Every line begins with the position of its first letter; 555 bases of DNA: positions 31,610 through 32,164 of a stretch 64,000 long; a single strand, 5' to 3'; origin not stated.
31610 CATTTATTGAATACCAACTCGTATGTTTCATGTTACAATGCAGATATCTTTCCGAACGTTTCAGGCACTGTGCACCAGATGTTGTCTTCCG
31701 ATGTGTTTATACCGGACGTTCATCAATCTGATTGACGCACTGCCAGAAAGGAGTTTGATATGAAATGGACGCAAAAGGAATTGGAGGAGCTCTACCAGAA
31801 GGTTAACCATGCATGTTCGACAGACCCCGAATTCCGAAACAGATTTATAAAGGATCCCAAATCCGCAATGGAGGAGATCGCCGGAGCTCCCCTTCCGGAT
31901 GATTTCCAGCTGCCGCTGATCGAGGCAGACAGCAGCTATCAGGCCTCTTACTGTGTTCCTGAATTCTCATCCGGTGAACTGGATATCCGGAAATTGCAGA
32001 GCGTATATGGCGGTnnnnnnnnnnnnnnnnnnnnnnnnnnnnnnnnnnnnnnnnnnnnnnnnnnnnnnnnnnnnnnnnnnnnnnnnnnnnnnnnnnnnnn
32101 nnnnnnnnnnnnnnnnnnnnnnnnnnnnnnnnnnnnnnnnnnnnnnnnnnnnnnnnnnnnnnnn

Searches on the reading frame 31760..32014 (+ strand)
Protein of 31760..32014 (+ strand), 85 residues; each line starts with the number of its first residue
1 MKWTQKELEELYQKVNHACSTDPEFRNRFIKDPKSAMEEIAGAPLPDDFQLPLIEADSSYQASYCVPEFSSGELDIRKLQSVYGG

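Call 63: find_homologous_proteins(query=window:31760-32014:+, max_evalue=0.001)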
Query seq(85 aa): no candidate shares three 5-residue words with the query. No homologue found.

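Call 67: search_protein_representatives(protein=window:31760-32014:+)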
Query: 85 residues. Proteins with E-value up to 0.001 (for the whole library): 278; up to 1e-10: 55; up to 1e-30: 0. The best 150 are listed.
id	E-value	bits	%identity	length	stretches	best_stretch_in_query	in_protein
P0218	4.1e-25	103.6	60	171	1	1-85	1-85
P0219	1.3e-23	98.8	56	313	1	2-85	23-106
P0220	1.8e-21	92.0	53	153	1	1-85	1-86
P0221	8.6e-21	89.8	54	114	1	1-85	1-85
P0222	4.0e-20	87.7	54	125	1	1-80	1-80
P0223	4.4e-20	87.5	51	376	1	1-85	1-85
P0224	4.5e-20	87.5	53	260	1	1-85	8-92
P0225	5.3e-20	87.3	51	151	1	2-85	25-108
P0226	6.6e-20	87.0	54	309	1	1-85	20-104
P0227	6.8e-20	86.9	49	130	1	1-80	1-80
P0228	1.6e-19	85.7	52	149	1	1-85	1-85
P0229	2.8e-19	85.0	51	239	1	1-85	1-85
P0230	3.1e-19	84.8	53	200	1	1-85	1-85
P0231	3.5e-19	84.7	51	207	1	1-80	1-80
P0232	2.5e-18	81.9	44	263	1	1-85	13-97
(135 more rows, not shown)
